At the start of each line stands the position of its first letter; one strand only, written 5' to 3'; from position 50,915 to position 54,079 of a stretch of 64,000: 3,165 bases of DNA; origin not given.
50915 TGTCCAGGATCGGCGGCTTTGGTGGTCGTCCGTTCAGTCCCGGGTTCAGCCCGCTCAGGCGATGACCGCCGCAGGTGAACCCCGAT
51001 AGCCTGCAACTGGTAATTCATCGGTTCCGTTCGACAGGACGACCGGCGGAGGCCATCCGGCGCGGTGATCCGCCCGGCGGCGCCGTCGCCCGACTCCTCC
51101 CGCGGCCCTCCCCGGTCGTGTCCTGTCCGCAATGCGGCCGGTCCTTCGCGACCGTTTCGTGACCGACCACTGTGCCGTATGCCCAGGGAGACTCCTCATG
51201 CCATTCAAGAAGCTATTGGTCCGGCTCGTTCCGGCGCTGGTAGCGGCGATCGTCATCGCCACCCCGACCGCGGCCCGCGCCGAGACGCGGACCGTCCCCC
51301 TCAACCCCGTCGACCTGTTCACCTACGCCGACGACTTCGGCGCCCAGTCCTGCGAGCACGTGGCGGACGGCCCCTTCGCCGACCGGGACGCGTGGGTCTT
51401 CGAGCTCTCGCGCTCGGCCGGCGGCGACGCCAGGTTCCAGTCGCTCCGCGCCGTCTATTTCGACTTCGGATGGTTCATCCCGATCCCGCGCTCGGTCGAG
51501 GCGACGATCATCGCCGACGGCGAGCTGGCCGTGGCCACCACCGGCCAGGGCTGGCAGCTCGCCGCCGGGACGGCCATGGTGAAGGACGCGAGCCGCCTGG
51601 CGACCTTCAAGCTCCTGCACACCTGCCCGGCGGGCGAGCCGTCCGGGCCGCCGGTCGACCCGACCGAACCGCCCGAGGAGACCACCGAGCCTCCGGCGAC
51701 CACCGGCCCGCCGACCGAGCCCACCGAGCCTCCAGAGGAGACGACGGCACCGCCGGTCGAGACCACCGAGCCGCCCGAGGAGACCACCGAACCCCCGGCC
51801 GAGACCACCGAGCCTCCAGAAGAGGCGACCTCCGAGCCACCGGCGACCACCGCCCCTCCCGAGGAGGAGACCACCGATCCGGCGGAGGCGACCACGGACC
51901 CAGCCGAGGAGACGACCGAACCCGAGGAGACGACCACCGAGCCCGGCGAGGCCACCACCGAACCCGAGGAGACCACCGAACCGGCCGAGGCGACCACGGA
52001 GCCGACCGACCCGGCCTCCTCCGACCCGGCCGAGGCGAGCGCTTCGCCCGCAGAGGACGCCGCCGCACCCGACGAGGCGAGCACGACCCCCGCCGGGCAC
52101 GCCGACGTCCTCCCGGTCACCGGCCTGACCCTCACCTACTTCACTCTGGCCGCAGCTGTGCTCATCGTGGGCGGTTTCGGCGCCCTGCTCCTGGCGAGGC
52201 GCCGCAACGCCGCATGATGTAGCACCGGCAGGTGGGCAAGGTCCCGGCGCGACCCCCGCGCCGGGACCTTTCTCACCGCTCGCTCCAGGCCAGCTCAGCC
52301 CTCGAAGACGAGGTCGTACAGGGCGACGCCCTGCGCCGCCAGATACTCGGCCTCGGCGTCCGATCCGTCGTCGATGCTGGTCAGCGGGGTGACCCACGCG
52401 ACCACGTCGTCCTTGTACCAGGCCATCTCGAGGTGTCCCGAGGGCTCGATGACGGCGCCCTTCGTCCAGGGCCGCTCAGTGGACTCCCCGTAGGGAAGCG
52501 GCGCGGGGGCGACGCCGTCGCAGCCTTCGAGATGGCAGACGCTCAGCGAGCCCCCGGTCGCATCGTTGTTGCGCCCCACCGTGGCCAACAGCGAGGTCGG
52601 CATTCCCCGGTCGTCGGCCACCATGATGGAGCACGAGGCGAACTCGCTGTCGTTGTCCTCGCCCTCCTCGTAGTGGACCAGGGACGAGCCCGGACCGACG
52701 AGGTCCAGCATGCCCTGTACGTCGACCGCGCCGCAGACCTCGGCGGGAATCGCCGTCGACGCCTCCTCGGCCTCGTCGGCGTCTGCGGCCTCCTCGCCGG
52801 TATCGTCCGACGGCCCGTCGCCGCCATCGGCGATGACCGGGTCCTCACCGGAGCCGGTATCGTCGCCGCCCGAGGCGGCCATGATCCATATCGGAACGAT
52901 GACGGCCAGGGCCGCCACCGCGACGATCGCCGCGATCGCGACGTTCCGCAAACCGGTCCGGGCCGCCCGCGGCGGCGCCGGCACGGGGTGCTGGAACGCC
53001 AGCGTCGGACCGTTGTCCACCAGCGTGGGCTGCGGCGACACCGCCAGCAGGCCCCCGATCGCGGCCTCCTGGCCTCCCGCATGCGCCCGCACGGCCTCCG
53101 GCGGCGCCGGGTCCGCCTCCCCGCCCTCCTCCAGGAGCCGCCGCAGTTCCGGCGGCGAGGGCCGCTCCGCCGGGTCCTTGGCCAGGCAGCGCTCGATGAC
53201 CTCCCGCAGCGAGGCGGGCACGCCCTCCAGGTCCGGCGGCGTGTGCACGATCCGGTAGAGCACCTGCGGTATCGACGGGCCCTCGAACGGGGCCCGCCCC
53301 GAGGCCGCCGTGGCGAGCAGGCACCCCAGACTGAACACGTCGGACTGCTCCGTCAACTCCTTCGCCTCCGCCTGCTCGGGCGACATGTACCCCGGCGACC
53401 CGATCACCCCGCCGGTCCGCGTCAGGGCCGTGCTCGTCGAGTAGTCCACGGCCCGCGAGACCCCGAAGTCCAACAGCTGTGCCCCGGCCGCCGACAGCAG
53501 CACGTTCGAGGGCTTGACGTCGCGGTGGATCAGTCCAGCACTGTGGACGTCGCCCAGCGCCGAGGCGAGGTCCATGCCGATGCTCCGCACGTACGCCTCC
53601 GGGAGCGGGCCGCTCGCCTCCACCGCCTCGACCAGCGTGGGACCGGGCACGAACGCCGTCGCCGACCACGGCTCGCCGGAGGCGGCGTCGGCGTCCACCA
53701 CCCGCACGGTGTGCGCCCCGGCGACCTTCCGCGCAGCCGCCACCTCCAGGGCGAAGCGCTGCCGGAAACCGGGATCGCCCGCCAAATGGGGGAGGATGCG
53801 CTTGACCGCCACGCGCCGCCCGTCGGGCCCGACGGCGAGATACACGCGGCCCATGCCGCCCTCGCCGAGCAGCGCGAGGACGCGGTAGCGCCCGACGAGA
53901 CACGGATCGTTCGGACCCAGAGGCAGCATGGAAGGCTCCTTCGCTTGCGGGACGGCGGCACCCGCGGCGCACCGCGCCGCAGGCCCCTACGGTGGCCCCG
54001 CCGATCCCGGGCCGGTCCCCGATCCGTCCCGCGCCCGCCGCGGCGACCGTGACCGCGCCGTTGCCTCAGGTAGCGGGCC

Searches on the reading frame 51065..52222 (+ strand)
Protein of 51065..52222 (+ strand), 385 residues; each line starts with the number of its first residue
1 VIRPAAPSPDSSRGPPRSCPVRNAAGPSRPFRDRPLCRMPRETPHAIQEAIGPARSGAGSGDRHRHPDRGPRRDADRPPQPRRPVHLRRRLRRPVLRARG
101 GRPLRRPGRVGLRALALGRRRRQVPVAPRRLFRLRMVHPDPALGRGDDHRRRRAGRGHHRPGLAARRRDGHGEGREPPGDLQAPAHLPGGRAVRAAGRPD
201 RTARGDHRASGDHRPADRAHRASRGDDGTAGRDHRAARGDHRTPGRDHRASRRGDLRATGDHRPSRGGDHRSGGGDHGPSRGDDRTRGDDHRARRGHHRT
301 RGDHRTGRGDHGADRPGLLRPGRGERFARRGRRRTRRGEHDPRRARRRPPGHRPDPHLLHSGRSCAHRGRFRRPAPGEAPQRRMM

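Call 8: search_protein_families(library=pfam, proteins=[window:51065-52222:+], max_evalue=0.01)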
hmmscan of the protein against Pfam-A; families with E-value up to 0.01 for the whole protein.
window:51065-52222:+ (385 aa): 0 families

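Call 30: search_protein_families(library=padloc, proteins=[window:51069-52217:+], max_evalue=0.00001)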
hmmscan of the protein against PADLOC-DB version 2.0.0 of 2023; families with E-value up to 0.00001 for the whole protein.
window:51069-52217:+ (382 aa): 0 families

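Call 68: search_protein_families(library=pfam, proteins=[window:51069-52217:+], max_evalue=0.001)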
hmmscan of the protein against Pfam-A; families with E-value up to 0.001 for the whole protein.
window:51069-52217:+ (382 aa): 1 family
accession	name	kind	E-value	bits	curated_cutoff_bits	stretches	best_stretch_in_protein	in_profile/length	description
PF00746.26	Gram_pos_anchor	-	7.2e-05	23.1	20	1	345-380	6-41/43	LPXTG cell wall anchor motif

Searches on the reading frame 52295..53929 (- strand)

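Call 8: search_protein_families(library=pfam, proteins=[window:52295-53929:-], max_evalue=0.01)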
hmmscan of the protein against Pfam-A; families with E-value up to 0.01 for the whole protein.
window:52295-53929:- (544 aa): 4 families
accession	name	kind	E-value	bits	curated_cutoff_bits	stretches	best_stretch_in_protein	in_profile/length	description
PF00069.31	Pkinase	-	2.2e-38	132.6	31.7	1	15-262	1-257/263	Protein kinase domain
PF07714.23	PK_Tyr_Ser-Thr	-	2e-23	83.5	23.1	1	19-264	5-256/258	Protein tyrosine and serine/threonine kinase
PF01636.29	APH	-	3.7e-06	27.3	23.2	0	22-131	6-110/239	Phosphotransferase enzyme family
PF03109.22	ABC1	-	0.0007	19.3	22.9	0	127-170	182-226/244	ABC1 atypical kinase-like domain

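Call 16: search_protein_families(library=padloc, proteins=[window:52295-53929:-], max_evalue=0.001)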
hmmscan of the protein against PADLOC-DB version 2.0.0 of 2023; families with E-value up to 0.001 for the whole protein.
window:52295-53929:- (544 aa): 34 families (the best 25 are shown)
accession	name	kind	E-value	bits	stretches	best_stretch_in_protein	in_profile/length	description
PDLC04053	PD-T4-6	-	4e-65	218.3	1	11-276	7-278/311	-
PDLC04042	PD-T4-6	-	6.7e-64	214.3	1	10-269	6-272/292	-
PDLC04061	PD-T4-6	-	1.8e-62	210.5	1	11-392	14-418/510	-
PDLC04043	PD-T4-6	-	3.4e-60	202.4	1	11-376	13-363/452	-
PDLC04138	mad6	-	1.3e-57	194.2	1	11-268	49-312/659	mads_6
PDLC04054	PD-T4-6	-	1.1e-55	187.4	1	12-286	9-291/347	-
PDLC04039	PD-T4-6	-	1.1e-54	184.2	1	12-256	13-261/458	-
PDLC04047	PD-T4-6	-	2.2e-51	172.9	1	11-256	8-258/327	-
PDLC04057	PD-T4-6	-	1.5e-47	160.7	1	11-267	6-268/443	-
PDLC04040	PD-T4-6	-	8e-47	158.2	1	20-352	1-344/547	-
PDLC04060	PD-T4-6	-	3.2e-46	156.2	1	10-256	5-255/486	-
PDLC04052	PD-T4-6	-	5.6e-46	155.7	1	11-357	7-352/496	-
PDLC04041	PD-T4-6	-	3.3e-45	153.1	1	11-257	26-280/443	-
PDLC04048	PD-T4-6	-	3.1e-40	136.6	1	11-256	8-258/354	-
PDLC04064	PD-T4-6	-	3.7e-38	129.4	1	12-264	19-275/369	-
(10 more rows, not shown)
